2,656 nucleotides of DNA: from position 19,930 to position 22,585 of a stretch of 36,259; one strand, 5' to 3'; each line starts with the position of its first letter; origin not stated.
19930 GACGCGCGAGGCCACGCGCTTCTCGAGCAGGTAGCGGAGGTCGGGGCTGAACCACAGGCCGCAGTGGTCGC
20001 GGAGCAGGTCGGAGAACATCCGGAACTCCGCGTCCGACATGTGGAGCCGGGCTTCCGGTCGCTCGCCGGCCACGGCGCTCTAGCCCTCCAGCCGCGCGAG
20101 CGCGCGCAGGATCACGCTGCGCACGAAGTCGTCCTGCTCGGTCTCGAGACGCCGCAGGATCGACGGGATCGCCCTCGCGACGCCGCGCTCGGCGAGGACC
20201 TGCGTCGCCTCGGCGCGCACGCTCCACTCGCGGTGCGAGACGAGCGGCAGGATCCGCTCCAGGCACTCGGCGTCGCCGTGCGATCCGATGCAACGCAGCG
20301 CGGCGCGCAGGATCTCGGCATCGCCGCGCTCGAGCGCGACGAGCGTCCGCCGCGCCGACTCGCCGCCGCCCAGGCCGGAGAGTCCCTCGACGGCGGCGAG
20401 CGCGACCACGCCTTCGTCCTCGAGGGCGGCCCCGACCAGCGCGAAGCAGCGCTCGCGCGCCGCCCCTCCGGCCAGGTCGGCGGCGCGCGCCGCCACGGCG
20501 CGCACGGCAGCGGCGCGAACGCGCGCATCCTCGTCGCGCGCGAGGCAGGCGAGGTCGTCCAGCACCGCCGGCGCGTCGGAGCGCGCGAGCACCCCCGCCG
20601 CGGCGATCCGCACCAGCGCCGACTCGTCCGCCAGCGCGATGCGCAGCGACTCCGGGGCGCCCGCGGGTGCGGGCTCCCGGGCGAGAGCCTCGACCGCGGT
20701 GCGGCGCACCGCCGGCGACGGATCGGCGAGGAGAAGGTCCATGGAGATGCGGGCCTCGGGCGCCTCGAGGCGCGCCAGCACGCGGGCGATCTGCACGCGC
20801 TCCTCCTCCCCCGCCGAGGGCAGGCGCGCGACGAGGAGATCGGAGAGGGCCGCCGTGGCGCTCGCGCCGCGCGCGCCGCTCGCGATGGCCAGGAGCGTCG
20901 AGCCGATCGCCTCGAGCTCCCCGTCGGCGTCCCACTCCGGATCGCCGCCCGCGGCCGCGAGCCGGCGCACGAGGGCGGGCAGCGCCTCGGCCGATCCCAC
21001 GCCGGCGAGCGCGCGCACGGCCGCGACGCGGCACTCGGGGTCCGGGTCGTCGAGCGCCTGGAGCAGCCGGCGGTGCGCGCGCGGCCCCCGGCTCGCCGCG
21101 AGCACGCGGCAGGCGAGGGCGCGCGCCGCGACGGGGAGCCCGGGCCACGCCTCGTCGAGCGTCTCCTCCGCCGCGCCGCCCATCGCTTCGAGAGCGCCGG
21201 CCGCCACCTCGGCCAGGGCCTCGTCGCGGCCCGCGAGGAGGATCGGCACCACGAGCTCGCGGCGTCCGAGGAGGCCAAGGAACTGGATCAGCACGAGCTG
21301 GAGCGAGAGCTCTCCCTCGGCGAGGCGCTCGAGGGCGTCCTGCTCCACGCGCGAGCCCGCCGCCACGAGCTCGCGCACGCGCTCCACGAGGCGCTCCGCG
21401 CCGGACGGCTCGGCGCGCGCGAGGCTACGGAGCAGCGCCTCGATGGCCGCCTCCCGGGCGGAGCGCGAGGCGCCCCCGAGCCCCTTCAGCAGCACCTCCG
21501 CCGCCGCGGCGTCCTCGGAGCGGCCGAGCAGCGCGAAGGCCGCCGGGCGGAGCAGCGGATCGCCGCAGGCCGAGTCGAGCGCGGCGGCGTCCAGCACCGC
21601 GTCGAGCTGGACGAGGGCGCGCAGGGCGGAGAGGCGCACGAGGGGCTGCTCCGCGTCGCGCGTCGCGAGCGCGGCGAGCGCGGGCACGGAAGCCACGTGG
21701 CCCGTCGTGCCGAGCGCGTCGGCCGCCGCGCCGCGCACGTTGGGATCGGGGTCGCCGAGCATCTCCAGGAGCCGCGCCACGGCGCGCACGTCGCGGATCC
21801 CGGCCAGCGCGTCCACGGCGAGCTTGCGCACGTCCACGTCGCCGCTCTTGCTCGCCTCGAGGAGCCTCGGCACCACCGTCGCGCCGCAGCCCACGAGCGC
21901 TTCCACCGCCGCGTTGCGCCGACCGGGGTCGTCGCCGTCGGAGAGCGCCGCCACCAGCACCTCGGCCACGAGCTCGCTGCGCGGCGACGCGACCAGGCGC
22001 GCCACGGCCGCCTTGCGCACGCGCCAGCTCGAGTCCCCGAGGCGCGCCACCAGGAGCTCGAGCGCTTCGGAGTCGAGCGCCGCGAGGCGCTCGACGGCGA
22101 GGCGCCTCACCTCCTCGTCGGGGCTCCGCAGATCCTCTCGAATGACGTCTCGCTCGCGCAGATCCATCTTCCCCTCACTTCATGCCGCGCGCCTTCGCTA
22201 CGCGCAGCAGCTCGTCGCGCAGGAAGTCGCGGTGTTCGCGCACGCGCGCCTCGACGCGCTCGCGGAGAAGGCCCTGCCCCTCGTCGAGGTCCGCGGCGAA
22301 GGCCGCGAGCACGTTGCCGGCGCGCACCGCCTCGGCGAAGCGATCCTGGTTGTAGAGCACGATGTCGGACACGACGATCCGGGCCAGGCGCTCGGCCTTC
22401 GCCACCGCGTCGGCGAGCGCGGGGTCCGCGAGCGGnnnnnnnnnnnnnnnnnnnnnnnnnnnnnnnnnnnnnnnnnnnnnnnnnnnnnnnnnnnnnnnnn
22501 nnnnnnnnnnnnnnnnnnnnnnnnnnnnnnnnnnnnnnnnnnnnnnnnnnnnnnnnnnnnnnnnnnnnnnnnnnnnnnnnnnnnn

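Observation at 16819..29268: Tightly coupled 12-gene chemosensory cluster carrying four non-canonical passenger genes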

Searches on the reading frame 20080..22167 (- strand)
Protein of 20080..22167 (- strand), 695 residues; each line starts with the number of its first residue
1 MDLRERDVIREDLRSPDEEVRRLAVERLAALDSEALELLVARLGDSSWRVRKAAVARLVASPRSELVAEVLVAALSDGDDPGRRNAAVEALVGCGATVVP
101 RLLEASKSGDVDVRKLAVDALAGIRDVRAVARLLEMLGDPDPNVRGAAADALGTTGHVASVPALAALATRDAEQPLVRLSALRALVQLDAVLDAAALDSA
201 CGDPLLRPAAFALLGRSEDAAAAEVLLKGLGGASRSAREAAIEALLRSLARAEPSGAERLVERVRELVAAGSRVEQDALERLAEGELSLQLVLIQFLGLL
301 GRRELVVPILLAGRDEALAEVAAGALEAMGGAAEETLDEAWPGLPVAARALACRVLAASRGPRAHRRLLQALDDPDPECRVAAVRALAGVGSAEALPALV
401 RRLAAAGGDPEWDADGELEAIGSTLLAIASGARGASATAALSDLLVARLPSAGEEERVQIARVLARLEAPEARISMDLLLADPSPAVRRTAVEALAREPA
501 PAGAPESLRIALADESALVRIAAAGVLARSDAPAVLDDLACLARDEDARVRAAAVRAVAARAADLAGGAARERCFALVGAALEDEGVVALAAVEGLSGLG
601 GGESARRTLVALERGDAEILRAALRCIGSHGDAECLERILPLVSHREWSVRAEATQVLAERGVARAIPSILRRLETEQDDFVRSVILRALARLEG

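Call 6: search_protein_families(library=pfam, proteins=[window:20080-22167:-], max_evalue=0.01)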
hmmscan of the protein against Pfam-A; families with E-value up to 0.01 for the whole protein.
window:20080-22167:- (695 aa): 8 families
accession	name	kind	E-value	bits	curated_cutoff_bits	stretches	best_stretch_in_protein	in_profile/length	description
PF13646.12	HEAT_2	-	2.4e-61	204.5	27.7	6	100-185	2-87/88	HEAT repeats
PF02985.28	HEAT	-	8.4e-28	94.2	23.5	1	133-154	5-26/31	HEAT repeat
PF13513.12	HEAT_EZ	-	5.8e-07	30.3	27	1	129-153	29-53/55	HEAT-like repeat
PF12717.13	Cnd1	-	2.7e-05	24.7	26.4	0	507-558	25-82/162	non-SMC mitotic condensation complex subunit 1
PF00514.29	Arm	-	4e-05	23.9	20.6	0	125-153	9-37/41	Armadillo/beta-catenin-like repeat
PF01602.26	Adaptin_N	-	0.00071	18.7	37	0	632-693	224-292/524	Adaptin N terminal region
PF21581.3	SCD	-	0.00093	19.9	27.5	0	370-396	37-63/75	Stromalin conservative domain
PF03130.22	HEAT_PBS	-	0.0073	17.2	20.9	0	144-167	1-24/27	PBS lyase HEAT-like repeat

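Call 7: search_protein_families(library=ncbifam, proteins=[window:20080-22167:-], max_evalue=0.01)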
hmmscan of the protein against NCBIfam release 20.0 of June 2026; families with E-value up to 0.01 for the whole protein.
window:20080-22167:- (695 aa): 8 families
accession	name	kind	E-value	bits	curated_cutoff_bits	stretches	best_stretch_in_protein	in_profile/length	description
NF045915.1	PhycobilmeDegNblB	equivalog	1.9e-16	60.3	300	3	502-682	31-208/214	phycobilisome degradation protein NblB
NF010374.0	PRK13800.1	equivalog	6e-16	57.9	1196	2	9-254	627-870/898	fumarate reductase/succinate dehydrogenase flavoprotein subunit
NF058515.1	phyc_lyase_CpcF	equivalog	1.2e-11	44.5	220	1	62-155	26-119/200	C-phycocyanin alpha-cysteine-84 phycocyanobilin lyase subunit CpcF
NF058502.1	phyc_lyase_CpcE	equivalog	1.3e-09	38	330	1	104-194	49-139/260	C-phycocyanin alpha-cysteine-84 phycocyanobilin lyase subunit CpcE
TIGR02270.1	TIGR02270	subfamily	2.5e-09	36.7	206.8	1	445-641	91-276/410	TIGR02270 family protein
NF007244.0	PRK09687.1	equivalog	2.9e-06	26.8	275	1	474-576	95-201/285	putative lyase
NF045662.1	DVU0298_fam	equivalog_domain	5e-06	26.2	75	0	129-172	146-189/213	DVU0298 family protein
NF010068.0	PRK13548.1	equivalog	0.0067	15.6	261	0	451-484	139-171/261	heme ABC transporter ATP-binding protein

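Call 57: search_solved_structures(query=window:20080-22167:-, max_evalue=0.001)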
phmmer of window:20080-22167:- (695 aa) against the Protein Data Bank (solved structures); distinct sequences matched with E-value up to 0.001: 20.
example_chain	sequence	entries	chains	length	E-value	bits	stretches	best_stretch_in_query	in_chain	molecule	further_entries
9sah_A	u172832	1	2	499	1.1e-31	113.4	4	31-183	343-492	E4-NB2 synthetic fusion protein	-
6ft5_A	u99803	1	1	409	6.8e-25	91.1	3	30-197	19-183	alphaRep A3_A3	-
6fsq_A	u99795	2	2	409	1.3e-24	90.1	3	30-199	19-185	alphaRep A3_bGFPD | A3_bGFPD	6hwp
4zv6_A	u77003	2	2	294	6.2e-21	78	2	14-167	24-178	AlphaRep-7 | alpha-Rep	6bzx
4xl5_C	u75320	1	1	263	2.9e-18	69.2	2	32-188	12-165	bGFP-A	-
6gwc_C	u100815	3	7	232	4.8e-14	55.2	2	32-186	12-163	iE5 ALPHAREP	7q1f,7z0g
7p0h_A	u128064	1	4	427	7.9e-13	51.2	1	31-163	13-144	Helicobacter pylori ComF fused to an artificial alphaREP crystallization helper (named B2)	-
3ltj_A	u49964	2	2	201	3e-12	49.3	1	65-167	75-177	AlphaRep-4 | bA3-2: binder of A3 protein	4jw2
3ltm_A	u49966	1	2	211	3.2e-12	49.2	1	31-198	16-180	Alpha-Rep4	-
8aw4_A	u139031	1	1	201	5.2e-12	48.5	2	66-166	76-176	ALPHAREP bB-E3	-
8aw4_B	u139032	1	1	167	7e-12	48.1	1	102-188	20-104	ALPHAREP bGFPD-YY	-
4xvp_D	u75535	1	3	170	1.8e-11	46.7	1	32-167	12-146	BGFP-C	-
6gx7_E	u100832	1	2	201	2.3e-11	46.4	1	32-198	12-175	iiiA5 ALPHAREP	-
9t1m_A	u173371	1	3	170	3.5e-11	45.8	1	32-167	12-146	Alpha Rep E4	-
9rhz_A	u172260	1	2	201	8.3e-11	44.5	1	12-167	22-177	ALPHAREP bE5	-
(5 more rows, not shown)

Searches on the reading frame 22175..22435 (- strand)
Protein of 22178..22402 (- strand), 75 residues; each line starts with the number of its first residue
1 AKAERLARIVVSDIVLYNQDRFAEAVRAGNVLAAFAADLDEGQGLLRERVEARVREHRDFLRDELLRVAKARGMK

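Call 43: search_protein_families(library=pfam, proteins=[window:22178-22402:-], max_evalue=10)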
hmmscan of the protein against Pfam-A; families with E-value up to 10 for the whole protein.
seq(75 aa): 1 family
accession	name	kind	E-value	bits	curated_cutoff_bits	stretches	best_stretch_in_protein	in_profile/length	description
PF16925.10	TetR_C_13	-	0.0027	18.5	27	1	24-67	19-62/109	Tetracyclin repressor-like, C-terminal domain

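Call 73: search_solved_structures(query=A2, max_evalue=10)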
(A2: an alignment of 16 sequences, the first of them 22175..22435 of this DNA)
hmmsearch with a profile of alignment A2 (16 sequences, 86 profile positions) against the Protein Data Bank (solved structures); distinct sequences matched with E-value up to 10: 5.
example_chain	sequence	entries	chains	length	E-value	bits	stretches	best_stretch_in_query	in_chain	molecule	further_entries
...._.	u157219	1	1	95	8.9e-16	61.1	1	8-77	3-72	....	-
5v8f_7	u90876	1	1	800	0.095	16.1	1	20-65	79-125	DNA replication licensing factor MCM7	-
6u0m_7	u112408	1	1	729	0.098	16.1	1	20-65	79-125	DNA replication licensing factor MCM7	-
28vy_7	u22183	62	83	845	0.11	16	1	20-65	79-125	DNA replication licensing factor MCM7 | Minichromosome Maintenance 7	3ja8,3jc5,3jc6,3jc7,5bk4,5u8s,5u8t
3o1k_A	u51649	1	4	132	0.44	14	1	31-67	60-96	Dihydroneopterin aldolase FolB, putative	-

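Call 74: search_solved_structures(query=A2, max_evalue=0.001, show_alignments=1)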
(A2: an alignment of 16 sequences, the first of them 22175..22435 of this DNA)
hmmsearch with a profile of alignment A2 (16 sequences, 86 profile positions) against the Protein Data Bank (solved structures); distinct sequences matched with E-value up to 0.001: 1.
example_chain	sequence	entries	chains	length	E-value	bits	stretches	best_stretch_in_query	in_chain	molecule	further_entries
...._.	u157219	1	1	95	8.9e-16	61.1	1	8-77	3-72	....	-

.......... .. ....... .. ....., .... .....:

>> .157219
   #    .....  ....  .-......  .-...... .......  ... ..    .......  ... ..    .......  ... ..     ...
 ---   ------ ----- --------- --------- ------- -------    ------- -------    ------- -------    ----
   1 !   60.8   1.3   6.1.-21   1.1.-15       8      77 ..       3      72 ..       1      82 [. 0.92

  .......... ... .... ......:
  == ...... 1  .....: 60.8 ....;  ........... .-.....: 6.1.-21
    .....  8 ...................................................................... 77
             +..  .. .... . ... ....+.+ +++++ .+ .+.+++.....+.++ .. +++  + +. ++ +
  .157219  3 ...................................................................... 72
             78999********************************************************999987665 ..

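Call 80: predict_structure(alignment_id=A2)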
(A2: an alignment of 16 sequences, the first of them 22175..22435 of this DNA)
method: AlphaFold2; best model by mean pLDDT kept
length: 86 residues; sequences in the alignment: 16
mean_pLDDT: 93.6   pTM: 0.84
mean pLDDT of the five models: 93.6, 93.0, 93.0, 92.6, 92.3
residues with pLDDT >= 90: 73; 70-90: 10; 50-70: 2; < 50: 1
segments of 3 or more residues with pLDDT < 50: none
pLDDT, mean of each block of 10 residues (from residue 1): 77 96 98 98 98 93 91 98 93
secondary structure, 60 per line:
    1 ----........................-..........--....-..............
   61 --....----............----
elements in order: H5-28 H30-39 H42-45 H47-60 H63-66 H71-82

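Call 84: fold_search(model_id=the predicted structure, library=pdb)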
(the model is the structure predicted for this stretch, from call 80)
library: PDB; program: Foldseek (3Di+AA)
matches with E <= 10: 14; with E <= 0.001: 0
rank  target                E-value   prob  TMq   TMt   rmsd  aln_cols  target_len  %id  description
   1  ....                  1.0e-02  1.00  0.70  0.66   2.3        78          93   28  Myxococcus xanthus RomX (released 2025-06-04)
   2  8hoh                  4.8e+00  0.08  0.33  0.22   7.1        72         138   21  Crystal structure of Bcl-2 G101V in complex with sonrotoclax (released 2024-01-17)
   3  4af5                  6.0e+00  0.05  0.29  0.16  11.5        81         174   22  Structure of the C. glutamicum AcnR Crystal Form I (released 2013-01-23)
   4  8bz7_C                6.0e+00  0.04  0.26  0.06  14.6       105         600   13  Crystal structure of the L. monocytogenes RmlT in complex with TDP-rhamnose (released 2023-12-27)
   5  4cqi                  6.0e+00  0.04  0.26  0.22  13.3        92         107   21  Crystal structure of recombinant tubulin-binding cofactor A (TBCA) from Leishmania major (released 2014-11-26)
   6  6he1_A                6.4e+00  0.07  0.34  0.09  11.3        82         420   18  Pseudomonas aeruginosa Seryl-tRNA Synthetase in Complex with 5'-O-(N-(L-seryl)-sulfamoyl)N3-methyluridine (released 2019-12-04)
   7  8ek4_A                7.6e+00  0.03  0.28  0.19  11.9       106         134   18  De novo designed ice-binding proteins from twist-constrained helices (released 2023-07-12)
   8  8fvt_A                8.0e+00  0.03  0.25  0.23  11.7        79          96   22  Multi-state design of two-state switchable hinge proteins (released 2023-08-16)
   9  9gzk_C                8.0e+00  0.03  0.27  0.06  14.8       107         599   12  Crystal structure of the L. monocytogenes RmlT in complex with 4-RboP-(CH2)6NH2 (released 2024-12-18)
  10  9jm8_B                8.5e+00  0.04  0.27  0.31   6.5        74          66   18  Crystal structure of de novo designed light-responsive heterodimer 7 (LRD-7) (released 2025-08-27)
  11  9dee                  9.0e+00  0.16  0.48  0.28   2.5        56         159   18  The designed serine hydrolase known as super (released 2025-02-19)
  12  8zrk_R                9.0e+00  0.04  0.28  0.09  11.3        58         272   19  Cryo-EM structure of GPR119-Gs Complex with small molecule agonist GSK-1292263 (released 2024-06-19)
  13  3ihu_A                9.5e+00  0.03  0.31  0.17  10.6       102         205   20  Crystal structure of DNA binding protein (YP_298823.1) from Ralstonia eutropha JMP134 at 1.92 A resolution (released 2009-08-11)
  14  2y3b                  9.5e+00  0.02  0.25  0.20  13.2        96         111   21  Co-bound form of Cupriavidus metallidurans CH34 CnrXs (released 2011-03-30)
